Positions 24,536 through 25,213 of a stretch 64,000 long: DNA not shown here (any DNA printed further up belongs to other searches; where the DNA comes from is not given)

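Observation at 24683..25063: Uncharacterised small HPCxxCC membrane protein present as two paralogs, each heading a haem-c gene set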

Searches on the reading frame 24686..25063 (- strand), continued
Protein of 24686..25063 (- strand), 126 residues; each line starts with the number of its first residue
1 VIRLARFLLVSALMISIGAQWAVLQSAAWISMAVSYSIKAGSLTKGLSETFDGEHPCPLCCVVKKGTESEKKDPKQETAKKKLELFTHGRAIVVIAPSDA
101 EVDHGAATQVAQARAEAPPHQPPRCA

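Call 47: get_annotated_region(hit=H4, flank=2500)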
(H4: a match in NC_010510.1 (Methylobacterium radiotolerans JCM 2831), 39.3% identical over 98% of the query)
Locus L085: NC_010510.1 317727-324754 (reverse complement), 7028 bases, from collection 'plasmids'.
description: Methylobacterium radiotolerans JCM 2831 plasmid pMRAD01, complete sequence
organism: Methylobacterium radiotolerans JCM 2831 (NCBI taxid 426355)
taxonomy: Bacteria; Pseudomonadota; Alphaproteobacteria; Hyphomicrobiales; Methylobacteriaceae; Methylobacterium; Methylobacterium radiotolerans; Methylobacterium radiotolerans JCM 2831
host: -; source: -; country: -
typing (MOB-suite, as given by PLSDB): non-mobilizable; mating-pair formation MPF_T
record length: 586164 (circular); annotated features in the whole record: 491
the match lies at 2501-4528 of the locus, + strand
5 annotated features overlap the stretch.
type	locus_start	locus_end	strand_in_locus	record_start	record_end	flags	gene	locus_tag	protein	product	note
CDS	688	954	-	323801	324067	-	-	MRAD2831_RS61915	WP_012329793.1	hypothetical protein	-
CDS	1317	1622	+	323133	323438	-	-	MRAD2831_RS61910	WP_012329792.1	hypothetical protein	-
CDS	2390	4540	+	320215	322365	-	-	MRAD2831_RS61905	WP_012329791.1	TonB-dependent receptor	GO:0015891 - siderophore transport [Evidence IEA]; GO:0055085 - transmembrane transport [Evidence IEA]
CDS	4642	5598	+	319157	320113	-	-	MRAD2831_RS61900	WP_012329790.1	DUF1775 domain-containing protein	-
CDS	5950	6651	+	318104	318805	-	-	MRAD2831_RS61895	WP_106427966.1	glutathione S-transferase N-terminal domain-containing protein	GO:0006749 - glutathione metabolic process [Evidence IEA]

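Call 49: find_homologous_proteins(query=A3, max_evalue=0.001)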
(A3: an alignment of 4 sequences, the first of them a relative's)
Query A3 (4 sequences) (121 aa, profile of the alignment): 696 proteins with E <= 0.001 among 8000 candidates; the best 120 are listed.
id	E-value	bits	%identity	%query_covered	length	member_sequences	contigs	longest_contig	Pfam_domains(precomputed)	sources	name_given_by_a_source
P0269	6.7e-45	171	-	-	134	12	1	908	PF11162.14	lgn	-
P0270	1.2e-41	160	-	-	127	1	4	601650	PF11162.14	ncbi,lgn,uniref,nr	ncbi:DUF2946 family protein [Bradyrhizobium sp. 195]|uniref:DUF2946 family protein n=1 Tax=Bradyrhiz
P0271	2.1e-41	159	37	90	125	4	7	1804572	PF11162.14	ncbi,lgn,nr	ncbi:DUF2946 domain-containing protein (plasmid) [Ralstonia wenshanensis]|nr:DUF2946 domain-containi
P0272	1.4e-32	131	88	99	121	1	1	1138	PF11162.14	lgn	-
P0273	7.4e-31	125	100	86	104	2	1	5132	PF11162.14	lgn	-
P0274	8.1e-29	119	-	-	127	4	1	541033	PF11162.14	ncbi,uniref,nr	ncbi:hypothetical protein IVB25_11755 [Bradyrhizobium sp. 193]|uniref:DUF2946 family protein n=1 Tax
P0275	1.3e-28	118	34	91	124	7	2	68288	PF11162.14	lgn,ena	-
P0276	2.7e-28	117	35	92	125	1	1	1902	PF11162.14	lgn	-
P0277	2.2e-27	114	-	-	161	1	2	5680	PF11162.14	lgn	-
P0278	3.6e-27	113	-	-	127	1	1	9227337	PF11162.14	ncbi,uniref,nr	ncbi:DUF2946 family protein [Bradyrhizobium sp. CCGB20]|uniref:DUF2946 family protein n=1 Tax=Bradyr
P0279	1.8e-26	111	-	-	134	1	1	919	PF11162.14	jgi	jgi:hypothetical protein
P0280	2.1e-26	111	-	-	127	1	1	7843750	PF11162.14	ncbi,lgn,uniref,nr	ncbi:hypothetical protein IVA94_36945 [Bradyrhizobium sp. 156]|uniref:DUF2946 family protein n=1 Tax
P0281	3.4e-26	110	-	-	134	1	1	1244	PF11162.14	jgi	jgi:hypothetical protein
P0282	5.8e-26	109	-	-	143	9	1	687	PF11162.14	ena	-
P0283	9.4e-26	109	-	-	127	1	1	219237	PF11162.14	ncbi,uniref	ncbi:DUF2946 family protein [Bradyrhizobium sp. ISRA442]|uniref:DUF2946 family protein n=1 Tax=Brady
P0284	2.4e-24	104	-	-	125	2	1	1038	PF11162.14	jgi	jgi:hypothetical protein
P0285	2.9e-24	104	-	-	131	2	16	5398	PF11162.14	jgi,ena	jgi:hypothetical protein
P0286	2.3e-23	101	69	98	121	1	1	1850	PF11162.14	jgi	jgi:hypothetical protein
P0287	2.3e-23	101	-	-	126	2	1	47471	PF11162.14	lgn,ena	-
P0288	2.4e-23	101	71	98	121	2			PF11162.14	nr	nr:hypothetical protein HUO10_005434 [Paraburkholderia busanensis]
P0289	3.0e-22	97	69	98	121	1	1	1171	PF11162.14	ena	-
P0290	4.3e-22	97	66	98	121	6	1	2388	PF11162.14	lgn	-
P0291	7.9e-22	96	-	-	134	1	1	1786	PF11162.14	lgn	-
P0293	2.7e-21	94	66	98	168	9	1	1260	PF11162.14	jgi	jgi:hypothetical protein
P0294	4.7e-21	93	-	-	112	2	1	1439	PF11162.14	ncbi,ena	-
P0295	5.7e-21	93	63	95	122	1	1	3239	PF11162.14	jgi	jgi:hypothetical protein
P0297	8.9e-21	92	59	98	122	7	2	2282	PF11162.14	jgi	jgi:hypothetical protein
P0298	1.1e-20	92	67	99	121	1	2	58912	PF11162.14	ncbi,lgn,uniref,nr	ncbi:DUF2946 domain-containing protein [Paraburkholderia oxyphila]|uniref:DUF2946 domain-containing 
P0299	1.2e-20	92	63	99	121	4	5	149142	PF11162.14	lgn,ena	-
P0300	3.0e-20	91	64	98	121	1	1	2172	PF11162.14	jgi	jgi:Na+(H+)/acetate symporter ActP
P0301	3.9e-20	90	64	98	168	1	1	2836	PF11162.14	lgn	-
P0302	1.1e-19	89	54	98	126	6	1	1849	PF11162.14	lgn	-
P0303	1.3e-19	89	51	98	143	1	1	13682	PF11162.14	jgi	jgi:hypothetical protein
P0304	1.7e-19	88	35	89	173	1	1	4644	PF11162.14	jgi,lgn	jgi:hypothetical protein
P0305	1.9e-19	88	59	92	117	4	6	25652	PF11162.14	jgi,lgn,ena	jgi:hypothetical protein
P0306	1.9e-19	88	54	98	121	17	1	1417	PF11162.14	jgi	jgi:hypothetical protein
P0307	2.2e-19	88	-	-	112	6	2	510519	PF11162.14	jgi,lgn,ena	-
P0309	3.6e-19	87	54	98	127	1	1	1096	PF11162.14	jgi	jgi:hypothetical protein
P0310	3.6e-19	87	57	99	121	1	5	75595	PF11162.14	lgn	-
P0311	4.3e-19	87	53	98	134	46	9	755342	PF11162.14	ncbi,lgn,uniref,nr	ncbi:DUF2946 domain-containing protein [Burkholderia gladioli]|uniref:DUF2946 domain-containing prot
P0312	4.6e-19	87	63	99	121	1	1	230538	PF11162.14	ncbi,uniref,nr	ncbi:hypothetical protein F4827_004785 [Paraburkholderia bannensis]|uniref:DUF2946 domain-containing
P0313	5.2e-19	87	58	98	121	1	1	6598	PF11162.14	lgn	-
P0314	5.5e-19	87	54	98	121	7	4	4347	PF11162.14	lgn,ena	-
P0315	5.8e-19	87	61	98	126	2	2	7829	PF11162.14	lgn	-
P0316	5.8e-19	87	52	90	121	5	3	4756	PF11162.14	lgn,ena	-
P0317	7.7e-19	86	66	98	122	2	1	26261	PF11162.14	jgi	jgi:hypothetical protein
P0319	1.6e-18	85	58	93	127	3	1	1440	PF11162.14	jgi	jgi:hypothetical protein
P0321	2.2e-18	85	54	98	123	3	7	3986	PF11162.14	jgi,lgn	jgi:hypothetical protein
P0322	2.5e-18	85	56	96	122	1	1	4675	PF11162.14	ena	-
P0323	2.6e-18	85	64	98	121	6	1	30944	PF11162.14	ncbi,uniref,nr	ncbi:DUF2946 domain-containing protein [Paraburkholderia oxyphila]|uniref:DUF2946 domain-containing 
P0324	2.8e-18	84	58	98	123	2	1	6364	PF11162.14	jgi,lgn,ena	jgi:hypothetical protein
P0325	2.8e-18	84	61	92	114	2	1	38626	PF11162.14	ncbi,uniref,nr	ncbi:MAG TPA: DUF2946 domain-containing protein [Paraburkholderia sp.]|uniref:DUF2946 domain-contain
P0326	2.9e-18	84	57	98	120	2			PF11162.14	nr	nr:DUF2946 domain-containing protein [Pararobbsia alpina]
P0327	2.9e-18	84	36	91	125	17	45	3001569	PF11162.14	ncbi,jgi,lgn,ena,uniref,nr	ncbi:DUF2946 domain-containing protein [Burkholderia stagnalis]|uniref:DUF2946 domain-containing pro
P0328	3.1e-18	84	57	90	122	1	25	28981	PF11162.14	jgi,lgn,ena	-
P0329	3.1e-18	84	56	98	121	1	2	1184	PF11162.14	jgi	jgi:hypothetical protein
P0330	3.2e-18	84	55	98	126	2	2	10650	PF11162.14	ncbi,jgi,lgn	ncbi:MAG TPA: DUF2946 domain-containing protein [Paraburkholderia sp.]|jgi:hypothetical protein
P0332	3.5e-18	84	55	98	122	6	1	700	PF11162.14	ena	-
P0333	3.6e-18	84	-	-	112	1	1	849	PF11162.14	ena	-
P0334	3.7e-18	84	62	98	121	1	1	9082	PF11162.14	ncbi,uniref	ncbi:DUF2946 domain-containing protein [Paraburkholderia tropica]|uniref:DUF2946 domain-containing p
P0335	3.7e-18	84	62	88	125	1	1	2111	PF11162.14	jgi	jgi:hypothetical protein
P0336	4.6e-18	84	36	91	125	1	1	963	PF11162.14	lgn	-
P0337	5.4e-18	83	62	91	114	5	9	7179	PF11162.14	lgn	-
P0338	5.4e-18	83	55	95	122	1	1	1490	PF11162.14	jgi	jgi:Protein of unknown function (DUF2946)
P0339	5.7e-18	83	51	98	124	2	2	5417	PF11162.14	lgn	-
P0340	5.8e-18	83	37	91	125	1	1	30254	PF11162.14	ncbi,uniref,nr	ncbi:DUF2946 domain-containing protein [Burkholderia ambifaria]|uniref:MFS transporter n=1 Tax=Burkh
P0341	6.1e-18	83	59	98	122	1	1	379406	PF11162.14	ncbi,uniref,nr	ncbi:DUF2946 domain-containing protein [Trinickia dinghuensis]|uniref:DUF2946 domain-containing prot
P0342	6.4e-18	83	57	94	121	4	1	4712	PF11162.14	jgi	jgi:hypothetical protein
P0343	6.4e-18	83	60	92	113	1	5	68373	PF11162.14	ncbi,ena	-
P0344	6.7e-18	83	-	-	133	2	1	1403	PF11162.14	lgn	-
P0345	7.0e-18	83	39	12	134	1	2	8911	PF11162.14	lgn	-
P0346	7.6e-18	83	55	98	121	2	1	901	PF11162.14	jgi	-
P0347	7.8e-18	83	57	98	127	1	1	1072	PF11162.14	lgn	-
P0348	8.2e-18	83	-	-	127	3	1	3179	PF11162.14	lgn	-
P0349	9.4e-18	83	55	98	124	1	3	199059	PF11162.14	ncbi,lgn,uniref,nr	ncbi:DUF2946 domain-containing protein [Paraburkholderia sp. J41]|uniref:DUF2946 domain-containing p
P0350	1.1e-17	83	54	98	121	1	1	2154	PF11162.14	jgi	-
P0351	1.1e-17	82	59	92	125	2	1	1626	PF11162.14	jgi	jgi:hypothetical protein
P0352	1.3e-17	82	-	-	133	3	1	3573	PF11162.14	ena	-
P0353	1.3e-17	82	57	92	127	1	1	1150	PF11162.14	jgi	jgi:guanyl-specific ribonuclease Sa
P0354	1.5e-17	82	58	98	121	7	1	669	PF11162.14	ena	-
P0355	1.6e-17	82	50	98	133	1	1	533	PF11162.14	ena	-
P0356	1.6e-17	82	58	98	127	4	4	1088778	PF11162.14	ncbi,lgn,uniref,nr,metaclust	ncbi:Protein of unknown function [Paraburkholderia caballeronis]|uniref:DUF2946 domain-containing pr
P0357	1.6e-17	82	60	98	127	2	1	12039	PF11162.14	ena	-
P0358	1.7e-17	82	35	88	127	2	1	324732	PF11162.14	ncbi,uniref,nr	ncbi:DUF2946 domain-containing protein [Trinickia fusca]|uniref:DUF2946 domain-containing protein n=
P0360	1.8e-17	82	54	92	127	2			PF11162.14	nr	nr:DUF2946 domain-containing protein [Paraburkholderia phosphatilytica]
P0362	1.9e-17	82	58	97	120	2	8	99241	PF11162.14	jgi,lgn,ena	jgi:hypothetical protein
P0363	2.1e-17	82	54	98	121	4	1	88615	PF11162.14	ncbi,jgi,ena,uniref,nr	ncbi:MAG TPA: DUF2946 domain-containing protein [Paraburkholderia sp.]|uniref:DUF2946 domain-contain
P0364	2.1e-17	82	48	98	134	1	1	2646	PF11162.14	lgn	-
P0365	2.2e-17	82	53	98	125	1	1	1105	PF11162.14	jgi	jgi:hypothetical protein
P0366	2.3e-17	81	63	99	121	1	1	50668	PF11162.14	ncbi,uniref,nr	ncbi:DUF2946 domain-containing protein [Paraburkholderia bannensis]|uniref:DUF2946 domain-containing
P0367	2.5e-17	81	-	-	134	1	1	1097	PF11162.14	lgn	-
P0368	2.6e-17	81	57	95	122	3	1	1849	PF11162.14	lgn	-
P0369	2.7e-17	81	57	99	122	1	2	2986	PF11162.14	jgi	jgi:hypothetical protein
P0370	2.9e-17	81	57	93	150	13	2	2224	PF11162.14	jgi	jgi:hypothetical protein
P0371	3.0e-17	81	53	98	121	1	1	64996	PF11162.14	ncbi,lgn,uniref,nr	ncbi:DUF2946 domain-containing protein [Paraburkholderia sp. J76]|uniref:DUF2946 domain-containing p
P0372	3.3e-17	81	55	98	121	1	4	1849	PF11162.14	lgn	-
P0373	3.4e-17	81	-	-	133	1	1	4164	PF11162.14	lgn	-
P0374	5.8e-17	80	52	100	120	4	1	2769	PF11162.14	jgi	jgi:hypothetical protein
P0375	6.0e-17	80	62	99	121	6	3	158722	PF11162.14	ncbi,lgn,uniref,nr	ncbi:hypothetical protein FHX57_006354 [Paraburkholderia tropica]|uniref:DUF2946 domain-containing p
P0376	7.1e-17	80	64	98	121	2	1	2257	PF11162.14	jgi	-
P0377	7.2e-17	80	59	95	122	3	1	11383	PF11162.14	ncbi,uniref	ncbi:DUF2946 domain-containing protein [Trinickia sp.]|uniref:DUF2946 domain-containing protein n=1 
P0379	7.6e-17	80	54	98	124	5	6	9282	PF11162.14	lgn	-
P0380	7.7e-17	80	37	90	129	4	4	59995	PF11162.14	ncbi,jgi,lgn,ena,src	jgi:Protein of unknown function (DUF2946)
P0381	8.3e-17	80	58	99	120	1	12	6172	PF11162.14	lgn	-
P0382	8.4e-17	80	55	98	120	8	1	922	PF11162.14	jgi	jgi:hypothetical protein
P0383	8.8e-17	80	57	98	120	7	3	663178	PF11162.14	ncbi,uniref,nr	ncbi:DUF2946 domain-containing protein [Trinickia symbiotica]|uniref:DUF2946 domain-containing prote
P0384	9.0e-17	80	55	97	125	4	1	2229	PF11162.14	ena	-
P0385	9.4e-17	79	55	98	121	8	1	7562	PF11162.14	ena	-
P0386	9.4e-17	79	49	91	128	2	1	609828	PF11162.14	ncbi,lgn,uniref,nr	ncbi:Protein of unknown function [Paraburkholderia susongensis]|uniref:DUF2946 domain-containing pro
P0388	1.1e-16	79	58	98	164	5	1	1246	PF11162.14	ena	-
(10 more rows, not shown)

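Call 56: find_encoding_contigs(protein=P0001, flank=6000, max_places=3)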
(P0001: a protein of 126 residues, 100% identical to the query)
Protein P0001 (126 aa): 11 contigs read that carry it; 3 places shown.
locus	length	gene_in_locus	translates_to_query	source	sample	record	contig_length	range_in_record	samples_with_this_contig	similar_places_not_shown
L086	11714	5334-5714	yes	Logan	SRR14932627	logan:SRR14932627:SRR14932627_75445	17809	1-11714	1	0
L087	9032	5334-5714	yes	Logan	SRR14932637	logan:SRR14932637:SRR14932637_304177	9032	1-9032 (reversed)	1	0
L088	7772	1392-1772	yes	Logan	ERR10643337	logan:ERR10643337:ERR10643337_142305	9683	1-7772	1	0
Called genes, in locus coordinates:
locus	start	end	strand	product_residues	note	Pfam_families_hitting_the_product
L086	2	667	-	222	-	?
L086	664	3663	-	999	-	PF07635:PSCyt1, PF07583:PSCyt2, PF07587:PSD1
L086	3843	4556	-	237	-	PF00081:Sod_Fe_N, PF02777:Sod_Fe_C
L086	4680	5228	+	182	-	PF00578:AhpC-TSA (faint), PF00255:GSHPx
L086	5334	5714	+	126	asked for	-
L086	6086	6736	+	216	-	PF00034:Cytochrom_C, PF13442:Cytochrome_CBB3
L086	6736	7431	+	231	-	PF02630:SCO1-SenC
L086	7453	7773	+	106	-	PF00403:HMA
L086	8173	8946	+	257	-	PF13489:Methyltransf_23, PF08241:Methyltransf_11, PF08242:Methyltransf_12, PF13649:Methyltransf_25, PF13847:Methyltransf_31 (faint)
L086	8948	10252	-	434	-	PF00795:CN_hydrolase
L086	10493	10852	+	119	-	-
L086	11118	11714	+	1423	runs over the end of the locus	PF10282:Lactonase (faint), PF25174:Beta-prop_THOC3 (weak), PF03150:CCP_MauG (faint), PF07679:I-set (faint), PF13927:Ig_3 (weak), PF05345:He_PIG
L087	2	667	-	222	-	?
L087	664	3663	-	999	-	PF07635:PSCyt1, PF07583:PSCyt2, PF07587:PSD1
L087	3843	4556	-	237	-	PF00081:Sod_Fe_N, PF02777:Sod_Fe_C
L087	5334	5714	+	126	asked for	-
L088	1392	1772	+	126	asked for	-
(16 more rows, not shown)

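Call 57: find_encoding_contigs(protein=P0117, flank=8000, max_places=2)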
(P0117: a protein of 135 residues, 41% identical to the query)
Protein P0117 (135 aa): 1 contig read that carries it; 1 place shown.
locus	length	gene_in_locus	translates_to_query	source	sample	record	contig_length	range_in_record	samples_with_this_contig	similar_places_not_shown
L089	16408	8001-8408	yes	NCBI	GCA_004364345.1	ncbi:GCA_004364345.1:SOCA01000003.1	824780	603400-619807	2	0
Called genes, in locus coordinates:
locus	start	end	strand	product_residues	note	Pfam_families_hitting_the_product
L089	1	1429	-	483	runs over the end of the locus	PF13396:PLDc_N (faint), PF13091:PLDc_2, PF00614:PLDc (weak)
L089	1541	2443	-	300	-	-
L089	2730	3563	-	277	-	-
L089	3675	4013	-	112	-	-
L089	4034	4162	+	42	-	-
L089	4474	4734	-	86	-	-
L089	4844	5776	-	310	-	-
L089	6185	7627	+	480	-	PF00392:GntR, PF00155:Aminotran_1_2, PF12897:Asp_aminotransf (weak)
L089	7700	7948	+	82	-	-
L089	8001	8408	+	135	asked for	-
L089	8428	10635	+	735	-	PF07715:Plug, PF00593:TonB_dep_Rec_b-barrel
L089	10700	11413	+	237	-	PF03929:PepSY_TM (weak)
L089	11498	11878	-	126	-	-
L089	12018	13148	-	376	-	-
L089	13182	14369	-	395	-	PF07995:GSDH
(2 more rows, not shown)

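Call 64: predict_structure(alignment_id=A2)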
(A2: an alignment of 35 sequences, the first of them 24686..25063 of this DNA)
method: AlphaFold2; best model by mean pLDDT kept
length: 126 residues; sequences in the alignment: 35
mean_pLDDT: 69.2   pTM: 0.26
mean pLDDT of the five models: 69.2, 68.4, 67.4, 67.0, 66.8
residues with pLDDT >= 90: 5; 70-90: 47; 50-70: 73; < 50: 1
segments of 3 or more residues with pLDDT < 50: none
pLDDT, mean of each block of 10 residues (from residue 1): 86 86 79 68 59 59 63 54 59 66 65 82 78
secondary structure, 60 per line:
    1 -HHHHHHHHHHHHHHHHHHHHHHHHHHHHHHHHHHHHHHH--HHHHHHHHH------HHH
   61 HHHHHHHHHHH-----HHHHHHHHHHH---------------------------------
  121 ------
elements in order: H2-40 H43-51 H58-71 H77-87

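Call 68: list_cluster_members(proteins=[P0120, P0117, P0001, P0102])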
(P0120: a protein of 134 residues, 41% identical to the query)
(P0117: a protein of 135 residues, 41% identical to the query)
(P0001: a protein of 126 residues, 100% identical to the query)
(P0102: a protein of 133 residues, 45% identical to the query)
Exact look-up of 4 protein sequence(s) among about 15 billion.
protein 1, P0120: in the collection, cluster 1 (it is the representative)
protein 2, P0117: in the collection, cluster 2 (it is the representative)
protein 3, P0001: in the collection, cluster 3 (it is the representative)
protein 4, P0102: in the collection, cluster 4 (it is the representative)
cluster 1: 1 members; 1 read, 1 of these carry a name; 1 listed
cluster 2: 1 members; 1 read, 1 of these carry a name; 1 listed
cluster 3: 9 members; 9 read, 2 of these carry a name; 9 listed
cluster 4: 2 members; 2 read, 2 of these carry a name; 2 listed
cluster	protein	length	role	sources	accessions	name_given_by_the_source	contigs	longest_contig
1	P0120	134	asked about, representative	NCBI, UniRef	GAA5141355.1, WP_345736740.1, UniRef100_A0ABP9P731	hypothetical protein GCM10023213_25330 [Prosthecobacter algae] | DUF2946 domain-containing protein n=1 Tax=Prosthecobacter algae TaxID=1144682 ...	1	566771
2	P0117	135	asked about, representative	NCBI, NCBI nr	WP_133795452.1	hypothetical protein [Prosthecobacter fusiformis]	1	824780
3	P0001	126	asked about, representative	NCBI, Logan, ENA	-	-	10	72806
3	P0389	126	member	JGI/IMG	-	hypothetical protein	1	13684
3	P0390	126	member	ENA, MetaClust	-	\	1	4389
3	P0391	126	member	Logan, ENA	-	-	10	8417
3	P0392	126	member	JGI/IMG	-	-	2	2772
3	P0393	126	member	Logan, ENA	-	-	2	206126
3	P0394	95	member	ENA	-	-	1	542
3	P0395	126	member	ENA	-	-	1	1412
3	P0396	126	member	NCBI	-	-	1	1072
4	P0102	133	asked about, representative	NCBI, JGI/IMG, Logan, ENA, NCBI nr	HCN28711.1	MAG TPA: hypothetical protein DIT64_08070 [Verrucomicrobiales bacterium] | hypothetical protein [Verrucomicrobiales bacterium]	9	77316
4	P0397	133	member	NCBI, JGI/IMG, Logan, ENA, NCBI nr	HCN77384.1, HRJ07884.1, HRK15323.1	MAG TPA: hypothetical protein DIT13_09360 [Verrucomicrobiales bacterium] | hypothetical protein [Verrucomicrobiales bacterium]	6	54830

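Call 77: search_solved_structures(query=A2, max_evalue=10)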
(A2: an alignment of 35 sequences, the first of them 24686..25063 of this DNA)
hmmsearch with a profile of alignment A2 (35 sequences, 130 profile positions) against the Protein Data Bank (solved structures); distinct sequences matched with E-value up to 10: 1.
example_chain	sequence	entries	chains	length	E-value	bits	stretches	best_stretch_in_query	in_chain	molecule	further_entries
1emz_A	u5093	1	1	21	1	12.6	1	19-36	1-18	ENVELOPE GLYCOPROTEIN E1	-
